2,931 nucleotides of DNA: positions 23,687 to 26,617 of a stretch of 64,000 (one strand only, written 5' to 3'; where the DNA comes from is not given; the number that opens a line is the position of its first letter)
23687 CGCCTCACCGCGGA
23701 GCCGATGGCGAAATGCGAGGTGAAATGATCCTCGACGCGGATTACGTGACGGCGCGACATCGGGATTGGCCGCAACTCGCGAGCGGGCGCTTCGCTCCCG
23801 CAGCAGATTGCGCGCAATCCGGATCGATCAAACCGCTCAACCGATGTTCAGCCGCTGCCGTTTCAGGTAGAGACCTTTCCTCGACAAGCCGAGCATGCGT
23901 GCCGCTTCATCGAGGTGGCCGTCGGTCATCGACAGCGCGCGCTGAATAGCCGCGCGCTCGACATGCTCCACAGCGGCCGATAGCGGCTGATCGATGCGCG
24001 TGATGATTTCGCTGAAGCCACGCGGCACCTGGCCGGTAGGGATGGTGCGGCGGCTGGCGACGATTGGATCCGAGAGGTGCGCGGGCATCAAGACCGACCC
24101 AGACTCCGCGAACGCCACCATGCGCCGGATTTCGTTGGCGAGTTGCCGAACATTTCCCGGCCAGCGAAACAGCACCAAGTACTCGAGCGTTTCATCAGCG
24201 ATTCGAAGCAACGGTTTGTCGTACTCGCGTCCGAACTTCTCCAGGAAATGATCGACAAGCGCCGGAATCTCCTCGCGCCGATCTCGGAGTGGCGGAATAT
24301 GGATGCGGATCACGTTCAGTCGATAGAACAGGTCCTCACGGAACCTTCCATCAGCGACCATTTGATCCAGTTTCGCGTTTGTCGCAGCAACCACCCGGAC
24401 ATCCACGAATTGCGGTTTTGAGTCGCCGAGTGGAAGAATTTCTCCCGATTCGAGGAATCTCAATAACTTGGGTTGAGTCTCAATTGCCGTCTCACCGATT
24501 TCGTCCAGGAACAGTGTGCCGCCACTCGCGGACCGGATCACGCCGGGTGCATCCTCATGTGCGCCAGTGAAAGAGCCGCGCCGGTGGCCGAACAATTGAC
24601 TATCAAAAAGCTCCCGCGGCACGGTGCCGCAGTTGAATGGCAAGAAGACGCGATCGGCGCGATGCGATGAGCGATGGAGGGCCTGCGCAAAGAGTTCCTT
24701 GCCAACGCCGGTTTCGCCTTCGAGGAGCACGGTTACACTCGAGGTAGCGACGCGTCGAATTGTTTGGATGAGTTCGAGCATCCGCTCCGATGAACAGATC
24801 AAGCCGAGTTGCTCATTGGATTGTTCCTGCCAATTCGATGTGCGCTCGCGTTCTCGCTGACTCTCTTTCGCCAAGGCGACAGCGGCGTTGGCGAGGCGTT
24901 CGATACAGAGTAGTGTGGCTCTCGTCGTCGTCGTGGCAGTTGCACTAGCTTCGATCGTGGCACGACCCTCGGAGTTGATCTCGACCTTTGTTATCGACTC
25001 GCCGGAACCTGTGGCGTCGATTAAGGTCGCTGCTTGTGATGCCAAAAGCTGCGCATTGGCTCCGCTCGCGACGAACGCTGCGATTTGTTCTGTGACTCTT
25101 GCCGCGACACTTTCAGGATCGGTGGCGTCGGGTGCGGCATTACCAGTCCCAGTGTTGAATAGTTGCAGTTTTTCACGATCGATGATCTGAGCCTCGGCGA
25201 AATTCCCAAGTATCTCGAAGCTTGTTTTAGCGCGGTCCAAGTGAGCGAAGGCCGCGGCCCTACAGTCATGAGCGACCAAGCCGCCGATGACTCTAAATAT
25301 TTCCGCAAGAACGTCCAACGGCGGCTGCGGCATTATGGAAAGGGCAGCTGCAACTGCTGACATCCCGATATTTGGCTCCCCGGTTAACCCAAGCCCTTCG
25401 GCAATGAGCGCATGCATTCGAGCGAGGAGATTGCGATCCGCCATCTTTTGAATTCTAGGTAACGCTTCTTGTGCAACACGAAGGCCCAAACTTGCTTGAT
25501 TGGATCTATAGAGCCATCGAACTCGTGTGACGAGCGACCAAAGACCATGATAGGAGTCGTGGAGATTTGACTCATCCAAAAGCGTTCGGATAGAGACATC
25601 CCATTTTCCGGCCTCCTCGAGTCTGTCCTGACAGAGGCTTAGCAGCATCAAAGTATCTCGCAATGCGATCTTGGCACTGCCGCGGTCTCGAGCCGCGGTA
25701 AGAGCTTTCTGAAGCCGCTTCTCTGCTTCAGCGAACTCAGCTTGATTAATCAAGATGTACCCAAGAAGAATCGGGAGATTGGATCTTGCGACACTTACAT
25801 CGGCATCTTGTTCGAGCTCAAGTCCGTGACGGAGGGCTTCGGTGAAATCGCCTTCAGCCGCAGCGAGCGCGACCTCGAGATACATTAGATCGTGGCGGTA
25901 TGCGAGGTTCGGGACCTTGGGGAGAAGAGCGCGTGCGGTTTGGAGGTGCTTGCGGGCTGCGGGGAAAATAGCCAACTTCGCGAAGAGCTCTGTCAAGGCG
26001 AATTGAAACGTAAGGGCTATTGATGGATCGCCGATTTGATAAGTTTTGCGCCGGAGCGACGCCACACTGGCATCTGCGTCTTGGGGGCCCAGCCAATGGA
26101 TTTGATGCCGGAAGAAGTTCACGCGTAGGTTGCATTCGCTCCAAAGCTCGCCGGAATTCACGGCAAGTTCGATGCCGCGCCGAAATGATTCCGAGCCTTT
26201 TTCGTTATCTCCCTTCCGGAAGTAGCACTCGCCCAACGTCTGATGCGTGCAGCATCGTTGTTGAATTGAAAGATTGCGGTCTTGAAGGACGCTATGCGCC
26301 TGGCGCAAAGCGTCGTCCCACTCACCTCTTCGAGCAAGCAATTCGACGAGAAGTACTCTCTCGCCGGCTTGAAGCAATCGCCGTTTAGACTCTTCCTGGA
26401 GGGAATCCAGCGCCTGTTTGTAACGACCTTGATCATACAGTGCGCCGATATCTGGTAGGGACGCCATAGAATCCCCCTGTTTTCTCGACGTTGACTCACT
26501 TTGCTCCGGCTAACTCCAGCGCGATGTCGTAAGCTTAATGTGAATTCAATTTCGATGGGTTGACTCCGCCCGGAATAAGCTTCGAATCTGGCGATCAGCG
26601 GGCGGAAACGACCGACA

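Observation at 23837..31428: Co-oriented HTH / repeat-tailed S8 protease / membrane HD-GYP / TPR-sigma54-activator module with its own -24/-12 promoter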

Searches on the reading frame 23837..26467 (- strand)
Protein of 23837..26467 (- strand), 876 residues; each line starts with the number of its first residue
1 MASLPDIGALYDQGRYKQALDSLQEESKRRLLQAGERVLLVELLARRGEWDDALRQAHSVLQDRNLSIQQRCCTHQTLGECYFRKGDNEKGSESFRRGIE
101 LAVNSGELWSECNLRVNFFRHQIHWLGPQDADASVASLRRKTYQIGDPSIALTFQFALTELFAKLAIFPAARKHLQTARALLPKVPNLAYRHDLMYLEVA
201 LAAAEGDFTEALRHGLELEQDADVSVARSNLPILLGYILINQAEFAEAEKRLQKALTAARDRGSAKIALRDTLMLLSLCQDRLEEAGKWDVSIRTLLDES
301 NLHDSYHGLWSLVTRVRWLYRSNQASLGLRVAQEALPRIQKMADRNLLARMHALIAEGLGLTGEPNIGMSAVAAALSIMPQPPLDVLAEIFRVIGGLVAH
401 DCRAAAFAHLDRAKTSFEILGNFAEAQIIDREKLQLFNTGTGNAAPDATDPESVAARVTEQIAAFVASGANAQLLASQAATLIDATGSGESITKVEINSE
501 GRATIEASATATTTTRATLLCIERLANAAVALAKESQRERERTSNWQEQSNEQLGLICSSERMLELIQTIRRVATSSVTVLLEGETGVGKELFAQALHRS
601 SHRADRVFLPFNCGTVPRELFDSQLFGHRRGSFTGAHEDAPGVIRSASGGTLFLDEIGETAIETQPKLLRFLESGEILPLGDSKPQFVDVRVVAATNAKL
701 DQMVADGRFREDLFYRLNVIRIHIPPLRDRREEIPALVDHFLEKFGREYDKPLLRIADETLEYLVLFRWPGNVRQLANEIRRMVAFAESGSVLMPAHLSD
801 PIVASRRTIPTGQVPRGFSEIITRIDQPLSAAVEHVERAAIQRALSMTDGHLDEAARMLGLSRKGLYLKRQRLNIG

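Call 8: search_protein_families(library=pfam, proteins=[window:23837-26467:-], max_evalue=0.01)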
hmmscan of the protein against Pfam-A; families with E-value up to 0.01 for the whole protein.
window:23837-26467:- (876 aa): 14 families
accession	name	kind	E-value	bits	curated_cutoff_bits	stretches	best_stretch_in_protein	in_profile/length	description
PF00158.32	Sigma54_activat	-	5.6e-64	215.3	20.2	1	557-723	2-168/168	Sigma-54 interaction domain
PF25601.1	AAA_lid_14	-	2.9e-20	72.3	27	1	728-807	1-79/87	AAA+ ATPase lid domain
PF14532.12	Sigma54_activ_2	-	7.4e-19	68.8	25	1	559-727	3-138/138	Sigma-54 interaction domain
PF02954.25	HTH_8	-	2.6e-10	40.3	22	1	833-872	2-41/42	Bacterial regulatory protein, Fis family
PF07728.20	AAA_5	-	1.1e-06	29.2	22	1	580-698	2-123/139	AAA domain (dynein-related subfamily)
PF07719.23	TPR_2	-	8.4e-06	26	27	0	75-102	4-31/34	Tetratricopeptide repeat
PF13181.12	TPR_8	-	7.5e-05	23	25.7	0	76-102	5-31/34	Tetratricopeptide repeat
PF13428.12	TPR_14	-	0.00019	22.3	23.5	0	37-62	4-29/44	Tetratricopeptide repeat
PF07724.20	AAA_2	-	0.00063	20.3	27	1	578-705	4-132/166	AAA domain (Cdc48 subfamily)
PF00515.34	TPR_1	-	0.00072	19.7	27.8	0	77-101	6-30/34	Tetratricopeptide repeat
PF14559.12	TPR_19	-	0.0014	19.3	25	0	203-262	2-58/68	Tetratricopeptide repeat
PF01078.27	Mg_chelatase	-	0.0017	18.3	20.3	0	635-678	93-136/207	Magnesium chelatase, subunit ChlI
PF13176.12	TPR_7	-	0.0019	18.6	27.9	0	234-264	4-34/36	Tetratricopeptide repeat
PF13424.12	TPR_12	-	0.0064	17.1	30.1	0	234-284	8-59/77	Tetratricopeptide repeat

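Call 9: search_protein_families(library=ncbifam, proteins=[window:23837-26467:-], max_evalue=0.01)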
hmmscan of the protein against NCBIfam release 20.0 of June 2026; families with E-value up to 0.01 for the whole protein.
window:23837-26467:- (876 aa): 31 families (the best 25 are shown)
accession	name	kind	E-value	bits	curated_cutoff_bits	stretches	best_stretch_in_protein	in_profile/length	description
TIGR01818.1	ntrC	equivalog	9.4e-92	308.2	558.6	1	530-869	110-459/463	nitrogen regulation protein NR(I)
NF003451.0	PRK05022.1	equivalog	8.9e-91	305.1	476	1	525-875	159-510/512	nitric oxide reductase transcriptional regulator NorR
NF038308.1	RNA_repair_RtcR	equivalog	7.9e-88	295.6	650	1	495-866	127-504/530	RNA repair transcriptional activator RtcR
NF041552.1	TF_PrdR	equivalog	2.7e-86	290.2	795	1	521-870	229-573/577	sigma-54 dependent transcriptional regulator PrdR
TIGR02915.1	PEP_resp_reg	equivalog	4.8e-86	289.3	502.6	1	540-872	125-441/445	PEP-CTERM-box response regulator transcription factor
TIGR01817.1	nifA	equivalog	1.4e-84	284.8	528.85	1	530-799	172-439/534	nif-specific transcriptional activator NifA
NF008469.0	PRK11361.1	equivalog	2.1e-82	277.3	714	1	552-875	141-456/461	acetoacetate metabolism transcriptional regulator AtoC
NF041946.1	LuxO_transreg_Vib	equivalog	1.7e-77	261.2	800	1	534-872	113-459/463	quorum-sensing sigma-54 dependent transcriptional regulator LuxO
NF008176.1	PRK10923.1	equivalog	2.3e-77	260.6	620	1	533-873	118-466/469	nitrogen regulation protein NR(I)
NF041906.1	V4R_TF_MobR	exception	5.3e-76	256.2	999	1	530-867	208-538/544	phenol degradation transcriptional regulator MobR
NF050807.1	TransRegFlbDCaul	equivalog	4.6e-73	246.6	750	1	550-869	114-434/454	sigma-54-dependent transcriptional regulator FlbD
NF011695.0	PRK15115.1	equivalog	3.5e-71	240.3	763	1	555-868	136-431/445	two-component system response regulator GlrR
TIGR02329.1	propionate_PrpR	equivalog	7e-70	236.1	499.2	1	533-867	191-521/526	propionate catabolism operon regulatory protein PrpR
NF011953.0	PRK15424.1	equivalog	1.6e-69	235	703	1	527-869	190-530/538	propionate catabolism operon regulatory protein PrpR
NF007689.0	PRK10365.1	equivalog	4.1e-69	233.5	760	1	531-870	116-439/441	sigma-54-dependent response regulator transcription factor ZraR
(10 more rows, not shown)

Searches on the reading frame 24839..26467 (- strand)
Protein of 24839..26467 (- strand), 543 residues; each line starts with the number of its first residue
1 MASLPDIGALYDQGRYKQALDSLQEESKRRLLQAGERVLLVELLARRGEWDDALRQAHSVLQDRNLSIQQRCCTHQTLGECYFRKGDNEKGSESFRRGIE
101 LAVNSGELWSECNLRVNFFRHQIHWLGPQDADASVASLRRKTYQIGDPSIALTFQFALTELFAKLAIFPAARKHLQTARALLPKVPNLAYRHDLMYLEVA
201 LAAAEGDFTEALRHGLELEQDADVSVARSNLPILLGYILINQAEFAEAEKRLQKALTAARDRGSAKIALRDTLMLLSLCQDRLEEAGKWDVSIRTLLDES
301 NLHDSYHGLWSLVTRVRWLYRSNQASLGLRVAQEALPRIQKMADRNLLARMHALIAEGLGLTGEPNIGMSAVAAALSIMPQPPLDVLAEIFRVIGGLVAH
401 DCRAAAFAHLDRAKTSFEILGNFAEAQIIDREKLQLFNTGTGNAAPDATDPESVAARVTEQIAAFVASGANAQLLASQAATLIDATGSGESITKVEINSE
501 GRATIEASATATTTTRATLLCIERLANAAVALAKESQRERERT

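Call 58: search_solved_structures(query=window:24839-26467:-, max_evalue=10)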
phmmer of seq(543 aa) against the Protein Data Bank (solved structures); distinct sequences matched with E-value up to 10: 29.
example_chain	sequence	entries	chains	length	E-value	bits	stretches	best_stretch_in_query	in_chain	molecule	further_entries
9qhb_A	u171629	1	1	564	2.6e-26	95.5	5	10-109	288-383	Engineered tetratricopeptide repeat protein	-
9qhc_A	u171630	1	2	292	4.7e-15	58.4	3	48-110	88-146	Engineered tetratricopeptide repeat protein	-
8bu0_A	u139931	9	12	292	4.8e-15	58.4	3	48-110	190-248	Consensus tetratricopeptide repeat protein | Crystal structure of an 8-repeat consensus TPR superhelix with Zinc. | Monomer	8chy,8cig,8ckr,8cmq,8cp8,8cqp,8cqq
9gzg_A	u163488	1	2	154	1.3e-07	33.9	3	45-112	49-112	Engineered CTPR protein with glutamic acids for conductivity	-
2fo7_A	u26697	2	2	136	2.6e-07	32.9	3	77-111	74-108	SYNTHETIC CONSENSUS TPR PROTEIN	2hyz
8ch0_A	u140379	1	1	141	2.9e-07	32.7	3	77-111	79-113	Consensus tetratricopeptide repeat protein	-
3kd7_A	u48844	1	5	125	1.4e-06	30.5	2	76-110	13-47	CTPR390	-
1na0_A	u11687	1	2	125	1.4e-06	30.4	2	77-110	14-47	designed protein CTPR3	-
2wqh_A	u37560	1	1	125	1.4e-06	30.4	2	77-110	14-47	CTPR3Y3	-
9up5_A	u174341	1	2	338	6.1e-06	28.4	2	197-300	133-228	Lipopolysaccharide assembly protein B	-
7obi_A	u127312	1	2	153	4.6e-05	25.5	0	77-109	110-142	CTPR-rv4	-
4zlh_A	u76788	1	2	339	7.8e-05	24.7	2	195-303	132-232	Lipopolysaccharide assembly protein B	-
8v24_A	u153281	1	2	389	0.00012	24.1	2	195-302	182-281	Lipopolysaccharide assembly protein B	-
6v8e_A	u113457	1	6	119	0.00012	24.1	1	38-110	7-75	Designed protein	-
7t6d_A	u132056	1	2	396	0.00012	24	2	195-302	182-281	Lipopolysaccharide assembly protein B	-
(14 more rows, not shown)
